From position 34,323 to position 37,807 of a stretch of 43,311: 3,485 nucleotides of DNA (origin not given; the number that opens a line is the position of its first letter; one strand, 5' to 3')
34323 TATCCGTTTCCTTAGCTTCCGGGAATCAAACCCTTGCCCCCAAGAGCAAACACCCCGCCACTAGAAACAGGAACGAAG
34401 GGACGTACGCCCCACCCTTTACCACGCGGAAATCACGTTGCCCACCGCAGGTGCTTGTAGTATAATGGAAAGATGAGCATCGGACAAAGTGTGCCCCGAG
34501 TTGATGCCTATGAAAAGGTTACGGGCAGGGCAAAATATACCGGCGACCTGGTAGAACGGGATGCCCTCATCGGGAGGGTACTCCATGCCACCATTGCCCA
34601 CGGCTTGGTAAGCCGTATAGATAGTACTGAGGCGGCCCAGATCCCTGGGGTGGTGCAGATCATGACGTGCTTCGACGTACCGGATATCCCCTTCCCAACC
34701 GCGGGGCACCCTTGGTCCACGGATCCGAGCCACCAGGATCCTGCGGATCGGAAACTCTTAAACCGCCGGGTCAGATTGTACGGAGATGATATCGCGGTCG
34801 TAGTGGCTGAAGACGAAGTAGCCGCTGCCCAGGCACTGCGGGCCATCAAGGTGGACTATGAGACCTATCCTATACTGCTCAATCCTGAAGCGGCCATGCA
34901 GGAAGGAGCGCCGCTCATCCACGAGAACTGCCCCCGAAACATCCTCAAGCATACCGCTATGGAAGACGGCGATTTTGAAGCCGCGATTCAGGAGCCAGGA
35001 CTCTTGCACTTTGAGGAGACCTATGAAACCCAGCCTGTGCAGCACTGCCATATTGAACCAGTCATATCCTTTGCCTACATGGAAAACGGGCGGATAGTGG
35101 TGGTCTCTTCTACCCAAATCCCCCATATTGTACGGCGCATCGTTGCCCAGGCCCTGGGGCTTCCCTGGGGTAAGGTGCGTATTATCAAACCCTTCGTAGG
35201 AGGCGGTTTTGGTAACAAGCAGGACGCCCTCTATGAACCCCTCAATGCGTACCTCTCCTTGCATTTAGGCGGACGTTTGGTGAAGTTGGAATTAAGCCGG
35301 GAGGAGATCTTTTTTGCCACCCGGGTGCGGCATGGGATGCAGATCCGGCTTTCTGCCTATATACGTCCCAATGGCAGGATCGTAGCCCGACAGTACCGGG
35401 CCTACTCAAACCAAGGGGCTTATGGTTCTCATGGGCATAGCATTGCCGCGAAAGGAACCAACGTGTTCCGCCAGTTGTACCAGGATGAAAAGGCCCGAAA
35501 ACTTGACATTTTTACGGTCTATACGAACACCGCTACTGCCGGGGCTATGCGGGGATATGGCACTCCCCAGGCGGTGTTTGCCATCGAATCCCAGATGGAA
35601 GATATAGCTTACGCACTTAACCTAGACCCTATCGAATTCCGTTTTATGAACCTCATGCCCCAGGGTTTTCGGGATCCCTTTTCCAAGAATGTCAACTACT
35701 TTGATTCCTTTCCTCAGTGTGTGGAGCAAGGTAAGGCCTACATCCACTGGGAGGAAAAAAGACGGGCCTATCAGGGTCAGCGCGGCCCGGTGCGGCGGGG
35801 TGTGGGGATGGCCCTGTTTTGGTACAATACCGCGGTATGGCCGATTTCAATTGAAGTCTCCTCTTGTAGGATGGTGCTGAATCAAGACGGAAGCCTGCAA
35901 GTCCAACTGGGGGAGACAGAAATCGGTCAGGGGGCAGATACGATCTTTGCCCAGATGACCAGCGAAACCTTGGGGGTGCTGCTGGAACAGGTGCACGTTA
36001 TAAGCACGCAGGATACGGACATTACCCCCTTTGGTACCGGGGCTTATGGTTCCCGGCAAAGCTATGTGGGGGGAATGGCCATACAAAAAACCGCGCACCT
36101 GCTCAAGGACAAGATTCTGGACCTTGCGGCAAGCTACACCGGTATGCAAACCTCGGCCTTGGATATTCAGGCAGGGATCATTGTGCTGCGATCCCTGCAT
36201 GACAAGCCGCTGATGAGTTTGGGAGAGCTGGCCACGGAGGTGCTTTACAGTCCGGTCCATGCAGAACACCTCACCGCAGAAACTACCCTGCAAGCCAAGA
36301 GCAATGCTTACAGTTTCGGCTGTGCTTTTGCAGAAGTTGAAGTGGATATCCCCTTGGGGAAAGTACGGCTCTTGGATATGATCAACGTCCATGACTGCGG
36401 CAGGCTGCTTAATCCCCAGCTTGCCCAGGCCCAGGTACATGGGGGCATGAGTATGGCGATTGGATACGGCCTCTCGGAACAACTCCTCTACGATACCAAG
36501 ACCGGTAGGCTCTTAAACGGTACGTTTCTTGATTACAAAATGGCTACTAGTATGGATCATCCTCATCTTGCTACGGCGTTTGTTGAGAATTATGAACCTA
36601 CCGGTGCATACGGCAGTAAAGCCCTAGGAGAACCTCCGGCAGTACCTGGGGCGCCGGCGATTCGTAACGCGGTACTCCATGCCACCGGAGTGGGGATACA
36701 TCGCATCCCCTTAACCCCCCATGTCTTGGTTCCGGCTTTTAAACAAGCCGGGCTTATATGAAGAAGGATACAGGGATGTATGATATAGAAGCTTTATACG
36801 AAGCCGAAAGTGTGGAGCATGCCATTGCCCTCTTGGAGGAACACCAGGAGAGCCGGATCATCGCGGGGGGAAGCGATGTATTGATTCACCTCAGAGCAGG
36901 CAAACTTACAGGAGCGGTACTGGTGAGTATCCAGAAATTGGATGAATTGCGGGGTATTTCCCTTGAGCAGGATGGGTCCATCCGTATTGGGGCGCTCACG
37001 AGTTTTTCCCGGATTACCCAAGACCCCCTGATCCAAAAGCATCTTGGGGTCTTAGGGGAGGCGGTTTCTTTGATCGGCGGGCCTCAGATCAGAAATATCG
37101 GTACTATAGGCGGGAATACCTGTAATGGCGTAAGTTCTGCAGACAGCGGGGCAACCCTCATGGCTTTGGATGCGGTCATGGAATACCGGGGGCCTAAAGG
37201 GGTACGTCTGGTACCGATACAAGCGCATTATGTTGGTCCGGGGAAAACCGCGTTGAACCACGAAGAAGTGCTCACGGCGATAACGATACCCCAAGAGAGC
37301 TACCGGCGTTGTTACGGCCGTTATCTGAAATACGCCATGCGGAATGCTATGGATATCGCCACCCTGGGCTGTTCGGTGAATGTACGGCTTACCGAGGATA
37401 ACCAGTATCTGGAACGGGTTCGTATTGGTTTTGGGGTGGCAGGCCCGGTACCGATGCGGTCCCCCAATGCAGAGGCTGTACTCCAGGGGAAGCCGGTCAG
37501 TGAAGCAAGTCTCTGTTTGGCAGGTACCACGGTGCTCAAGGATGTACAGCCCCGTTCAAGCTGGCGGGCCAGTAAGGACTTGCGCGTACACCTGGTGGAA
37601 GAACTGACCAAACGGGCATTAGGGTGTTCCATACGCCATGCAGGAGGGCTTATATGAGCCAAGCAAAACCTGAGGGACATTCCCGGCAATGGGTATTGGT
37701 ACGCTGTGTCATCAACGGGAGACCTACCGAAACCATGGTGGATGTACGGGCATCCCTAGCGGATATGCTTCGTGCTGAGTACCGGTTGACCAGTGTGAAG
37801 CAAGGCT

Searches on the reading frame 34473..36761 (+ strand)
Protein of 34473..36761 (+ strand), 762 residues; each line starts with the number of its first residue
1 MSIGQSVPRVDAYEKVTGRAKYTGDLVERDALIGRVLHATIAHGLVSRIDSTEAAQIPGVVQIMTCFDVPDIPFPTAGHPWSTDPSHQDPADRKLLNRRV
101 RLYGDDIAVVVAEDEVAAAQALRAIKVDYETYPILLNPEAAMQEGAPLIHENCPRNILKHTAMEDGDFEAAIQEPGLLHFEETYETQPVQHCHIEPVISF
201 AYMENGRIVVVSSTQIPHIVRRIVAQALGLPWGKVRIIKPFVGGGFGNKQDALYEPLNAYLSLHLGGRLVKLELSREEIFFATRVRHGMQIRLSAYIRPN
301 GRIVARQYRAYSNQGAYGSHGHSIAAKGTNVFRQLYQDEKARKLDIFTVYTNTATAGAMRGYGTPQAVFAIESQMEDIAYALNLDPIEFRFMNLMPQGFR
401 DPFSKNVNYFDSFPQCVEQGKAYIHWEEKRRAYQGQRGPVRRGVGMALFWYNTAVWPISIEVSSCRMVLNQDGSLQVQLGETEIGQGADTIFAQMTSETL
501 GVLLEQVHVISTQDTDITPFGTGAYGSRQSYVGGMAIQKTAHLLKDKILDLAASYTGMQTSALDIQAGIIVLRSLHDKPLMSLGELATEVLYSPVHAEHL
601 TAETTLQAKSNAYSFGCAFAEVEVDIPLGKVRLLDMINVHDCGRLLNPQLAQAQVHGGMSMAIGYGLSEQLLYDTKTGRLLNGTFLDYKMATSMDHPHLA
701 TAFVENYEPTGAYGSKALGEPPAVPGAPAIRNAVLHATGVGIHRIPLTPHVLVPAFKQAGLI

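Call 15: search_protein_families(library=pfam, proteins=[window:34473-36761:+], max_evalue=0.0001)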
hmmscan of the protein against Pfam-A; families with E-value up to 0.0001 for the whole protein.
window:34473-36761:+ (762 aa): 3 families
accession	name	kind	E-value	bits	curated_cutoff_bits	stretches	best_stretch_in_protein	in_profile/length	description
PF20256.3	MoCoBD_2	-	2.9e-77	260.4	27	1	420-697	2-283/283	Molybdopterin cofactor-binding domain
PF02738.23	MoCoBD_1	-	5.8e-70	235.6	27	1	149-394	1-244/244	Molybdopterin cofactor-binding domain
PF01315.27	Ald_Xan_dh_C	-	8.9e-22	77.9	31.3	1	17-131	1-108/110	Aldehyde oxidase and xanthine dehydrogenase, a/b hammerhead domain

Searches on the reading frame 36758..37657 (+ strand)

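Call 15: search_protein_families(library=pfam, proteins=[window:36758-37657:+], max_evalue=0.0001)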
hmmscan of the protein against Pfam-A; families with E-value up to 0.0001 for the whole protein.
window:36758-37657:+ (299 aa): 2 families
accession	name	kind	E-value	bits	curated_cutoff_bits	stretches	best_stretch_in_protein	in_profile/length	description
PF00941.27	FAD_binding_5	-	1.3e-43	149.2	27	1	13-179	5-169/170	FAD binding domain in molybdopterin dehydrogenase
PF03450.22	CO_deh_flav_C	-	4.8e-23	81.7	25.5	1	189-288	2-99/102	CO dehydrogenase flavoprotein C-terminal domain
